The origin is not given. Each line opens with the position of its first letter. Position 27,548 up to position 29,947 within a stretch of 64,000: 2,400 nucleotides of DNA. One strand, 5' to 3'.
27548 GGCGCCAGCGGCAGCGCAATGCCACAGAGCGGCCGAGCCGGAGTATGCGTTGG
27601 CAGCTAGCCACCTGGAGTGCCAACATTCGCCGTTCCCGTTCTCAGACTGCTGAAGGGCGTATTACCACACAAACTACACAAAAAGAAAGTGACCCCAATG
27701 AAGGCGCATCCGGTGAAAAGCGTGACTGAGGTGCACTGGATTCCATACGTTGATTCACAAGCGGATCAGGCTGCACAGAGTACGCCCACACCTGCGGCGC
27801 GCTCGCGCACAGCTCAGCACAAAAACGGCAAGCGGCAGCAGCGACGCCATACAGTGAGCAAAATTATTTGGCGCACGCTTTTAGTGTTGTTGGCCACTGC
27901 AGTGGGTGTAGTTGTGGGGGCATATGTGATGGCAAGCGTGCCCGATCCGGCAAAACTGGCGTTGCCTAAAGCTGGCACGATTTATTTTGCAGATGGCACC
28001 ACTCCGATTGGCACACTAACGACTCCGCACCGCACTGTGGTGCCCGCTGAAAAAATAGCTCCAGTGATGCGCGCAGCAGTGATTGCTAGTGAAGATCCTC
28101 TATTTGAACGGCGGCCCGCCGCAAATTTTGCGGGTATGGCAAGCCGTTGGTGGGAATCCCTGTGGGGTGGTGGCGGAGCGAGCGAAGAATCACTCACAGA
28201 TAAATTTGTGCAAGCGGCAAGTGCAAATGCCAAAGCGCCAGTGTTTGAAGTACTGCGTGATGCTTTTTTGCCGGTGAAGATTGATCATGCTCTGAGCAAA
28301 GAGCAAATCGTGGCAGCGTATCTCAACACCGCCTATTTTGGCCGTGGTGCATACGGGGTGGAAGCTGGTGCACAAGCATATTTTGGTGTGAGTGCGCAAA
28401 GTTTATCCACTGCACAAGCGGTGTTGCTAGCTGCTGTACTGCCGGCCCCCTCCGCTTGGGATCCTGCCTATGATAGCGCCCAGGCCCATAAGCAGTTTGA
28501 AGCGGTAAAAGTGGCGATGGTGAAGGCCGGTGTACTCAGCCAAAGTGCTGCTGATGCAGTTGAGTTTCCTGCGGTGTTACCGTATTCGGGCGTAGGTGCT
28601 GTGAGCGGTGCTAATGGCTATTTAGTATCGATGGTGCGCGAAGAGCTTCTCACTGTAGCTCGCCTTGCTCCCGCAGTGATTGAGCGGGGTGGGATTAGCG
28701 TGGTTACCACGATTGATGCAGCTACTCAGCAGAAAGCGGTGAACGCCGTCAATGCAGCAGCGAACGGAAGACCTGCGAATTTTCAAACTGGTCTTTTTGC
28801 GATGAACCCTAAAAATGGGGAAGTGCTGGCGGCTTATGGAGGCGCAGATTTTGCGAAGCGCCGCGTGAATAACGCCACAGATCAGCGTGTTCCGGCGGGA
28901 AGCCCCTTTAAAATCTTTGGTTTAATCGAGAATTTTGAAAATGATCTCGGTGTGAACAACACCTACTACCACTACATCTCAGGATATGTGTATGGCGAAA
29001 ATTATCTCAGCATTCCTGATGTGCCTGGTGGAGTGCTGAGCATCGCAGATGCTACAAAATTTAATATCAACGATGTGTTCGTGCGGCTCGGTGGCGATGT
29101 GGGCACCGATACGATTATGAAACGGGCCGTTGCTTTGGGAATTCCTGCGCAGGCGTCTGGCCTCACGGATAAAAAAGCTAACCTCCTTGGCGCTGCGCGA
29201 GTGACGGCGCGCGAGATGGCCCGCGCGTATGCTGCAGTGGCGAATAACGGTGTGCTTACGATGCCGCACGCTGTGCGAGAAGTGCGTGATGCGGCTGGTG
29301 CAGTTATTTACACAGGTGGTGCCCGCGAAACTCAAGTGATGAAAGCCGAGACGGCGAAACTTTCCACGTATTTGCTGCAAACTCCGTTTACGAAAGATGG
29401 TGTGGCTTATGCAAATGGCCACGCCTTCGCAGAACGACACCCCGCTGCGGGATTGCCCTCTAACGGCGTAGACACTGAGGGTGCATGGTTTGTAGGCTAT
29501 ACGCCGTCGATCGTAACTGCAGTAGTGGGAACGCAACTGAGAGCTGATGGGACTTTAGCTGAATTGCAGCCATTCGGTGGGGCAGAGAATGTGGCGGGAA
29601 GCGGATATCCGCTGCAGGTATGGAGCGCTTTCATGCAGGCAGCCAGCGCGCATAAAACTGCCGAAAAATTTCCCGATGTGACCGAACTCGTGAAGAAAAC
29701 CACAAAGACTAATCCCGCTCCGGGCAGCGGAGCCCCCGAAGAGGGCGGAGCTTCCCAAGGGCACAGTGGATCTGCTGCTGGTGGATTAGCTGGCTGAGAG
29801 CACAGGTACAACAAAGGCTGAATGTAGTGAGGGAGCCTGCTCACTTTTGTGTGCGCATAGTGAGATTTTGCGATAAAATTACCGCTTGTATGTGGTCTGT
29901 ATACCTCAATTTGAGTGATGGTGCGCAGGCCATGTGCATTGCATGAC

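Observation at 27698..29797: The PonA1-position class A PBP looks like a double pseudo-enzyme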

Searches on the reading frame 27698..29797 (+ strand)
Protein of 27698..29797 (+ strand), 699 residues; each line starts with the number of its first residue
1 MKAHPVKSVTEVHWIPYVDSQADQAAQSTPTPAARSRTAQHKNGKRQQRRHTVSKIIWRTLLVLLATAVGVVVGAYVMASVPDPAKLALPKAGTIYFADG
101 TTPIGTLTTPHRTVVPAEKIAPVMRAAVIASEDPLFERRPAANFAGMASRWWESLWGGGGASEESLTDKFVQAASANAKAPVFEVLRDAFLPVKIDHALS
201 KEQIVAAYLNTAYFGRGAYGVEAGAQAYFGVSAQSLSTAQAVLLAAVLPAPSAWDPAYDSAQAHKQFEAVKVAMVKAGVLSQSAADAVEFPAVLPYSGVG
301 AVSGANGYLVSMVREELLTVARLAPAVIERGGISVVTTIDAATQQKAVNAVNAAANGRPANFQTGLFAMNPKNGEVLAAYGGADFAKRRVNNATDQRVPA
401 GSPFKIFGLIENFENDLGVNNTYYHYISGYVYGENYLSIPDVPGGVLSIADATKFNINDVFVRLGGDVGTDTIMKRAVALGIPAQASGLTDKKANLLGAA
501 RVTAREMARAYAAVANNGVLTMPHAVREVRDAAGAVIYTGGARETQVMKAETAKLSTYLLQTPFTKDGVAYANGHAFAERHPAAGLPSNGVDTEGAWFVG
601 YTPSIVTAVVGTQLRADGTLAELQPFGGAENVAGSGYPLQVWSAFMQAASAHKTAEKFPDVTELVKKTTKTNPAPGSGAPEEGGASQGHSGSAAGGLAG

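Call 3: search_protein_families(library=pfam, proteins=[window:27698-29797:+], max_evalue=1)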
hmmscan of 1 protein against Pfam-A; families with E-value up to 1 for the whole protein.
window:27698-29797:+ (699 aa): 4 families
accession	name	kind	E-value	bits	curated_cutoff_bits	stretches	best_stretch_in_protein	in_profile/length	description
PF00912.28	Transgly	-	1.9e-32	112.6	27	1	103-274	4-177/178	Transglycosylase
PF00905.27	Transpeptidase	-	7.2e-17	62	22.1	1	367-604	4-267/299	Penicillin binding protein transpeptidase domain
PF10031.14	DUF2273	-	0.1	13.1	25.4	1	57-77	27-47/48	Small integral membrane protein (DUF2273)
PF18910.5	DUF5665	-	0.16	12.5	27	1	54-81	3-30/56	Domain of unknown function (DUF5665)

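Call 4: search_protein_families(library=ncbifam, proteins=[window:27698-29797:+], max_evalue=1)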
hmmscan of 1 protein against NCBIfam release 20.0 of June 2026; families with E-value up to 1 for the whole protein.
window:27698-29797:+ (699 aa): 16 families
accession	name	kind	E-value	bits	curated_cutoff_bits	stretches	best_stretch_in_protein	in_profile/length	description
TIGR02074.1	PBP_1a_fam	subfamily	4.9e-79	266.5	508.75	1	111-650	1-533/535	PBP1A family penicillin-binding protein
NF051885.1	tranpepglycosPbpC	equivalog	9.4e-56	189.7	900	1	53-672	11-616/632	multimodular transpeptidase-transglycosylase PbpC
NF038276.1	strep_PBP2A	exception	1.5e-44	152.4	1100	1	27-608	13-603/716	penicillin-binding protein PBP2A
NF008643.0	PRK11636.1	equivalog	3.6e-36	124.8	1263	2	64-353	16-305/850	peptidoglycan glycosyltransferase/peptidoglycan DD-transpeptidase MrcA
TIGR02071.1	PBP_1b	equivalog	1.5e-34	119.2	717.75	2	105-404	137-446/729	penicillin-binding protein 1B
TIGR02073.1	PBP_1c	equivalog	7.3e-30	104.2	494.2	2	111-392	32-303/728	penicillin-binding protein 1C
NF038272.1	strep_PBP1A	exception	9.8e-29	100.1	1075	2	60-398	16-360/658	penicillin-binding protein PBP1A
NF038274.1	strep_PBP1B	exception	1.5e-24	86.3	1225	2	323-566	335-583/745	penicillin-binding protein PBP1B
NF007061.0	PRK09506.1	equivalog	2e-23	82.1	1120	2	448-608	560-716/825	bifunctional glycosyl transferase/transpeptidase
TIGR02070.1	mono_pep_trsgly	equivalog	9.8e-23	80.8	182.65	1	112-276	55-220/224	monofunctional biosynthetic peptidoglycan transglycosylase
NF011423.0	PRK14850.1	equivalog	1.7e-18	66.4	1275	1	111-603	156-657/764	penicillin-binding protein 1b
NF008414.0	PRK11240.1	equivalog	1.3e-13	49.9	1121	1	111-288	63-241/774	peptidoglycan glycosyltransferase PbpC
NF010008.0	PRK13481.1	equivalog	1.7e-10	40.7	270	1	112-255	80-230/269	glycosyltransferase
TIGR03423.1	pbp2_mrdA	equivalog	3.7e-09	35.7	455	3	498-554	433-489/593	penicillin-binding protein 2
TIGR02214.1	spoVD_pbp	equivalog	8.4e-07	27.7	688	1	332-595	210-506/636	stage V sporulation protein D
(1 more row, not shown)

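Call 5: search_solved_structures(query=window:27698-29797:+, max_evalue=0.01, show_alignments=3)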
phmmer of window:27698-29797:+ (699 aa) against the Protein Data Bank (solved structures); distinct sequences matched with E-value up to 0.01: 25.
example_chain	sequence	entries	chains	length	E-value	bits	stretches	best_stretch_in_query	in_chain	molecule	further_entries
3zg7_B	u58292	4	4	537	2.5e-34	122.1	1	195-657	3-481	PENICILLIN-BINDING PROTEIN 4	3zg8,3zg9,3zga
5u2g_A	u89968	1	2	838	8.1e-31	110.5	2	88-351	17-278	Penicillin-binding protein 1A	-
3udf_A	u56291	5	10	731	7.7e-28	100.6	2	116-352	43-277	Penicillin-binding protein 1a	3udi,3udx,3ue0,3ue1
2olu_A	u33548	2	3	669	9.7e-26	93.7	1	85-594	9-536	Penicillin-binding protein 2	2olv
5crf_A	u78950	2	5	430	1.6e-25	93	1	304-675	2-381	Penicillin-binding protein 1A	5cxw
3dwk_A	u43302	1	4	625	4.8e-25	91.4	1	115-594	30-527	Penicillin-binding protein 2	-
4oon_A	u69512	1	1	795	4.3e-23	85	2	186-351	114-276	Penicillin-binding protein 1A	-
2jch_A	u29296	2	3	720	8.7e-22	80.6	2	93-277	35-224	PENICILLIN-BINDING PROTEIN 1B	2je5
7zuh_AAA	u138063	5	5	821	2e-21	79.4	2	92-277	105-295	Penicillin-binding protein 1b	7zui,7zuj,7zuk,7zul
5fgz_A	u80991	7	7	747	2.1e-21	79.4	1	111-608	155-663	Penicillin-binding protein 1B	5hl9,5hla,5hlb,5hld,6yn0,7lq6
3fwl_A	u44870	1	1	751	2.2e-21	79.3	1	111-608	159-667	Penicillin-binding protein 1B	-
3vma_A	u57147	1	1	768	2.3e-21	79.2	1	111-608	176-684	Penicillin-binding protein 1B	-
7u4h_A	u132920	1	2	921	1.2e-18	70.3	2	111-254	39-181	Penicillin-binding protein 1A (Pbp1a)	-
3nb6_A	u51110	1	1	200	2.3e-16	62.7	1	164-281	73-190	Penicillin-binding protein 1A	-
2oqo_A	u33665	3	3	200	3.3e-16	62.2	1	166-281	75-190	Penicillin-binding protein 1A (PBP-1a) (PBP1a) | Penicillin-insensitive transglycosylase | Penicillin-binding protein 1A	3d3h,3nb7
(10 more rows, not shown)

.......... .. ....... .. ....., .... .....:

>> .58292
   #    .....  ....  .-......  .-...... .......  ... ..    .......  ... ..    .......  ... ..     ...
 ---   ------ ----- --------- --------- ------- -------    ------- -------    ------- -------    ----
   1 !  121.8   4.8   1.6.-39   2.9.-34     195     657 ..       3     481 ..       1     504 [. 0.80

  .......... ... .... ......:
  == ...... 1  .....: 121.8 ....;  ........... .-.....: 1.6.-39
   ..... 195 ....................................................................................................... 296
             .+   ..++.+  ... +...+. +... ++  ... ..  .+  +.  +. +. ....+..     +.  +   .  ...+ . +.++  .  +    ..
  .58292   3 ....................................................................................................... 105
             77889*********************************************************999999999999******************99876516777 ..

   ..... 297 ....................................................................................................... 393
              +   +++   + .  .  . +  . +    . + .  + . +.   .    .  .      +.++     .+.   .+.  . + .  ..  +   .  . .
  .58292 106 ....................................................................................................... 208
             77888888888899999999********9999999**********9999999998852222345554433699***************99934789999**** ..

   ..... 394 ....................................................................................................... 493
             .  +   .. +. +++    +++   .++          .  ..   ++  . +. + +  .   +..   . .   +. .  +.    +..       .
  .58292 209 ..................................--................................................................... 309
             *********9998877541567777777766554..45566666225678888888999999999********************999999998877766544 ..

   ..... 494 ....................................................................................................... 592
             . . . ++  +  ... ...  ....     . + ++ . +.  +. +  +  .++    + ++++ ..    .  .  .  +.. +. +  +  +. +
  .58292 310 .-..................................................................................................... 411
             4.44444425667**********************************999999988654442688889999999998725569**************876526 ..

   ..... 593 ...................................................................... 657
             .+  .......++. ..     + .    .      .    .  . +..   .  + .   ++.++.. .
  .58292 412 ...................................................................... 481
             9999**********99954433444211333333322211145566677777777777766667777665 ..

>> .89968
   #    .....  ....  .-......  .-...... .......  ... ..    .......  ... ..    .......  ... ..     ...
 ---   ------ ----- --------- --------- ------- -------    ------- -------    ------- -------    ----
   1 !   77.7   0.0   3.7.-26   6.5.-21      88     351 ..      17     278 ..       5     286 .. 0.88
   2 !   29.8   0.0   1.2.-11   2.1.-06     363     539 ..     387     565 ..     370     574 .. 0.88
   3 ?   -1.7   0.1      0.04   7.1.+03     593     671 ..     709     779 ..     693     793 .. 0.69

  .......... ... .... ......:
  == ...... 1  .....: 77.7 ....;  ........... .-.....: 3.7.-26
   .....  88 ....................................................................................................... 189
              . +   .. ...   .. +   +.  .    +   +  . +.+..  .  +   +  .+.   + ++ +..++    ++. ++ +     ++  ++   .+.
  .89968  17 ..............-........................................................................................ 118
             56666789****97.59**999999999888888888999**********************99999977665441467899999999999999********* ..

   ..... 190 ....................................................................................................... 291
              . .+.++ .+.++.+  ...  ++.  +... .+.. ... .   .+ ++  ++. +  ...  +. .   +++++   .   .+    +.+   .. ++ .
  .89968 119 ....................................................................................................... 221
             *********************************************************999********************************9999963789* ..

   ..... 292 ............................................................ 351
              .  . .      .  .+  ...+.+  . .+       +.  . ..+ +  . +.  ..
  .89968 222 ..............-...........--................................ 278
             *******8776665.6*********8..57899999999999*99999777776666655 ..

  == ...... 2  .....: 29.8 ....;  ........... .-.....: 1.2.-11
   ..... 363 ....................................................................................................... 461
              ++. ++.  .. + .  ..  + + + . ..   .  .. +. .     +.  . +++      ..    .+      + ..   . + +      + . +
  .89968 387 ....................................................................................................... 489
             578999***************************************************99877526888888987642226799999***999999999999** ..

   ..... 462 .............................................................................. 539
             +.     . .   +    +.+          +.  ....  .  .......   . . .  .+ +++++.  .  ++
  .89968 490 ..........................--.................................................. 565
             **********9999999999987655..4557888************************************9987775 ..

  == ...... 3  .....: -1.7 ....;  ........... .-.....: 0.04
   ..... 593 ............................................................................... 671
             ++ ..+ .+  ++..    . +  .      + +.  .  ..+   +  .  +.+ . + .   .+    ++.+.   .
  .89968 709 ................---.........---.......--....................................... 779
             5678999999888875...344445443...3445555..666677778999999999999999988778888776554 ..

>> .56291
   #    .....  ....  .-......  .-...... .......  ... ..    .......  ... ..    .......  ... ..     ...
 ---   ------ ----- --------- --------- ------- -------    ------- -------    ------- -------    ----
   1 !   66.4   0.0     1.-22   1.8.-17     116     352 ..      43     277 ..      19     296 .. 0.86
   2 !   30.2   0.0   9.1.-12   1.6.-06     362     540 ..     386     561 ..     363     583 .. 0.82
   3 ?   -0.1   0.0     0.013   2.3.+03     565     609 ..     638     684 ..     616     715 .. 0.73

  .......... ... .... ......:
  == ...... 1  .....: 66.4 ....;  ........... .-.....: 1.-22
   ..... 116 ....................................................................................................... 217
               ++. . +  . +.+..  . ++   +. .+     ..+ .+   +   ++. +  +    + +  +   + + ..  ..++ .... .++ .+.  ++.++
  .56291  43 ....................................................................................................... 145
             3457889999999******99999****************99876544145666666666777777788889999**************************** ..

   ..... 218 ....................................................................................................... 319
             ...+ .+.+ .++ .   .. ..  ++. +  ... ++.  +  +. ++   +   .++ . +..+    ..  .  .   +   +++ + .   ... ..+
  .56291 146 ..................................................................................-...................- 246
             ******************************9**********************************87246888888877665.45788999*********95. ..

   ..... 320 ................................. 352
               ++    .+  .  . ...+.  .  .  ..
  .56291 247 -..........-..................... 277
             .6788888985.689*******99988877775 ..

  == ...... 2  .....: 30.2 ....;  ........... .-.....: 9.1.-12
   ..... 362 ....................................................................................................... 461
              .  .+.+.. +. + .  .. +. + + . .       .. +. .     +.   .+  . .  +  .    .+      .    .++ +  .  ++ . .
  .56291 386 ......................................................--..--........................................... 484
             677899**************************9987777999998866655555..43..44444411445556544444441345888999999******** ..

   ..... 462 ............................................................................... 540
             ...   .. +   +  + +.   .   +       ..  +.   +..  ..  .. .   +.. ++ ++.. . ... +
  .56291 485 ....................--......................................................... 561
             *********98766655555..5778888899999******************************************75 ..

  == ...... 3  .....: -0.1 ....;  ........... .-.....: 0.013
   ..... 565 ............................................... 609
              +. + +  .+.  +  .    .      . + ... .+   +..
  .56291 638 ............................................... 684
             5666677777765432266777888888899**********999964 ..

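Call 7: find_homologous_proteins(query=window:27698-29797:+)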
Query window:27698-29797:+ (699 aa): 488 proteins with E <= 0.001 among 8000 candidates; the best 120 are listed.
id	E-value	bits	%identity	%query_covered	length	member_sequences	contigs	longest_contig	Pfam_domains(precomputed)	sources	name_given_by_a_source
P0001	0.0e+0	1513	100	99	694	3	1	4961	PF00912.29,PF00905.28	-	-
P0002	3.1e-210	718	52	94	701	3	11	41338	PF00912.29,PF00905.28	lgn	-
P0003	1.1e-209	716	53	95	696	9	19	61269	PF00912.29,PF00905.28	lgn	-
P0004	4.7e-204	698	53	88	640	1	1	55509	PF00912.29,PF00905.28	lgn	-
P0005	1.9e-123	431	38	89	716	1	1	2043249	PF00912.29,PF00905.28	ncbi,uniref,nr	ncbi:transglycosylase domain-containing protein [Trueperella bialowiezensis]|uniref:Penicillin-bindi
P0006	4.6e-122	427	38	87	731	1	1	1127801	PF00912.29,PF00905.28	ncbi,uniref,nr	ncbi:transglycosylase domain-containing protein [Arcanobacterium ihumii]|uniref:transglycosylase dom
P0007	4.5e-120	420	37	88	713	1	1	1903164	PF00912.29,PF00905.28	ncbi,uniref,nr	ncbi:membrane peptidoglycan carboxypeptidase [Trueperella bonasi]|uniref:Membrane peptidoglycan carb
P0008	1.5e-116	409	36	90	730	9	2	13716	PF00912.29,PF00905.28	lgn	-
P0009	3.9e-115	404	37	88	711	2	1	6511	PF00912.29,PF00905.28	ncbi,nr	ncbi:MAG: penicillin-binding protein [Trueperella sp.]|nr:penicillin-binding protein [Trueperella sp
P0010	8.6e-113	396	37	87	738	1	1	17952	PF00912.29,PF00905.28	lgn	-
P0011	5.3e-112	394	36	88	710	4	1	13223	PF00912.29,PF00905.28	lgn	-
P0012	1.3e-106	376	36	86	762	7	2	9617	PF00912.29,PF00905.28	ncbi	-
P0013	1.6e-106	376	36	84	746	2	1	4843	PF03793.25,PF00912.29,PF00905.28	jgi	jgi:membrane peptidoglycan carboxypeptidase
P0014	1.6e-106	376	36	86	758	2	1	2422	PF00912.29,PF00905.28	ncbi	-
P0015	2.5e-104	368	35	88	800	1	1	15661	PF03793.25,PF00912.29,PF00905.28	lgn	-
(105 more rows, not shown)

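Call 37: predict_structure(alignment_id=A1)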
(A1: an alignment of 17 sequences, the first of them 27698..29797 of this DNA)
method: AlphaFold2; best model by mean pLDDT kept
length: 699 residues; sequences in the alignment: 17
mean_pLDDT: 80.6   pTM: 0.77
mean pLDDT of the five models: 80.6, 80.5, 78.1, 77.4, 76.2
residues with pLDDT >= 90: 320; 70-90: 231; 50-70: 59; < 50: 89
segments of 3 or more residues with pLDDT < 50: 1-48, 158-162, 177-180, 672-699
pLDDT, mean of each block of 10 residues (from residue 1): 34 32 36 41 45 70 79 74 84 93 90 93 95 87 71 56 74 63 65 86 93 90 94 97 95 87 96 94 94 70 76 92 87 95 96 81 94 96 84 93 93 89 79 66 81 89 88 95 92 83 97 96 96 93 89 96 90 83 86 85 96 89 73 70 93 88 82 42 32 33
secondary structure, 60 per line:
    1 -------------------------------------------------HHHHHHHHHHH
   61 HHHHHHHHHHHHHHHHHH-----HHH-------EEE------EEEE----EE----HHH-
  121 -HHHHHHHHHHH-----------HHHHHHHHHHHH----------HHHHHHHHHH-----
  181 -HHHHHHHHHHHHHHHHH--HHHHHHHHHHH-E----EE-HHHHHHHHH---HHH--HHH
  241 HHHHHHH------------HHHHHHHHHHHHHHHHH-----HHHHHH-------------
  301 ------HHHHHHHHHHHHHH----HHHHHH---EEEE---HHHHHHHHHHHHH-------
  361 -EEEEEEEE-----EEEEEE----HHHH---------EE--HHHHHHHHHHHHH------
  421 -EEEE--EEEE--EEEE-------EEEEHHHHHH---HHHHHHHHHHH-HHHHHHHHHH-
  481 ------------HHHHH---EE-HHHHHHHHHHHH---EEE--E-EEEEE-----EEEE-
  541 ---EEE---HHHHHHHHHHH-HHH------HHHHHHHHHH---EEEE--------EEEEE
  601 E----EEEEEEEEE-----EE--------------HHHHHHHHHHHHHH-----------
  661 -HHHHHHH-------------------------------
elements in order (helices of 4 or more, strands of 3 or more residues): H50-78 E94-96 E103-106 H122-132 H144-155 H166-175 H182-198 H201-211 H221-229 H238-247 H260-276 H282-287 H307-320 H325-330 E334-337 H341-353 E362-369 E375-380 H385-388 H402-414 E422-425 E428-431 E434-437 E445-448 H449-454 H458-468 H470-479 H493-497 H504-515 E519-521 E526-530 E536-539 E544-546 H550-560 H571-580 E584-587 E596-601 E606-614 H636-649 H662-668

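Call 40: fold_search(model_id=the predicted structure, library=pdb)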
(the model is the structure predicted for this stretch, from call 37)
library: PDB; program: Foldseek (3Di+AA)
matches with E <= 10: 852; with E <= 0.001: 622
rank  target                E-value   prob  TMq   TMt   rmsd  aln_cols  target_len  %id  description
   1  2olv_B                9.5e-30  1.00  0.48  0.54  16.0       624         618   21  Structural Insight Into the Transglycosylation Step Of Bacterial Cell Wall Biosynthesis : Donor Ligand Complex (released 2007-03-13)
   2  3dwk_B                1.0e-29  1.00  0.61  0.68   6.5       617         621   21  Identification of Dynamic Structural Motifs Involved in Peptidoglycan Glycosyltransfer (released 2008-09-30)
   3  3dwk_C                1.3e-29  1.00  0.61  0.67   6.5       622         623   21  Identification of Dynamic Structural Motifs Involved in Peptidoglycan Glycosyltransfer (released 2008-09-30)
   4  3dwk_A                3.2e-29  1.00  0.60  0.69   6.6       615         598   22  Identification of Dynamic Structural Motifs Involved in Peptidoglycan Glycosyltransfer (released 2008-09-30)
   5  5hlb                  1.1e-28  1.00  0.46  0.44  16.2       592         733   20  E. coli PBP1b in complex with acyl-aztreonam and moenomycin (released 2016-12-14)
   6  3dwk_D                1.7e-28  1.00  0.60  0.68   6.3       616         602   21  Identification of Dynamic Structural Motifs Involved in Peptidoglycan Glycosyltransfer (released 2008-09-30)
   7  2olv_A                2.0e-28  1.00  0.48  0.54  16.1       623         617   21  Structural Insight Into the Transglycosylation Step Of Bacterial Cell Wall Biosynthesis : Donor Ligand Complex (released 2007-03-13)
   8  2olu                  4.0e-28  1.00  0.50  0.57  13.9       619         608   20  Structural Insight Into the Transglycosylation Step Of Bacterial Cell Wall Biosynthesis : Apoenzyme (released 2007-03-20)
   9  3ue1_B                2.8e-27  1.00  0.49  0.57   9.7       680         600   18  Crystal strucuture of Acinetobacter baumanni PBP1A in complex with MC-1 (released 2011-12-14)
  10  3vma                  2.9e-27  1.00  0.44  0.44  15.6       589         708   21  Crystal Structure of the Full-Length Transglycosylase PBP1b from Escherichia coli (released 2012-03-14)
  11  5hl9                  1.6e-26  1.00  0.45  0.45  15.3       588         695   20  E. coli PBP1b in complex with acyl-ampicillin and moenomycin (released 2016-12-14)
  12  3ue1_A                1.7e-26  1.00  0.50  0.58   8.8       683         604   19  Crystal strucuture of Acinetobacter baumanni PBP1A in complex with MC-1 (released 2011-12-14)
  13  3udx_A                1.8e-26  1.00  0.49  0.56   9.3       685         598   18  Crystal structure of Acinetobacter baumannii PBP1a in complex with Imipenem (released 2011-12-14)
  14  3udi_A                7.6e-26  1.00  0.48  0.56   8.9       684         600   18  Crystal structure of Acinetobacter baumannii PBP1a in complex with penicillin G (released 2011-12-14)
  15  3udf_A                1.0e-25  1.00  0.47  0.54   9.5       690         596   18  Crystal structure of Apo PBP1a from Acinetobacter baumannii (released 2011-12-14)
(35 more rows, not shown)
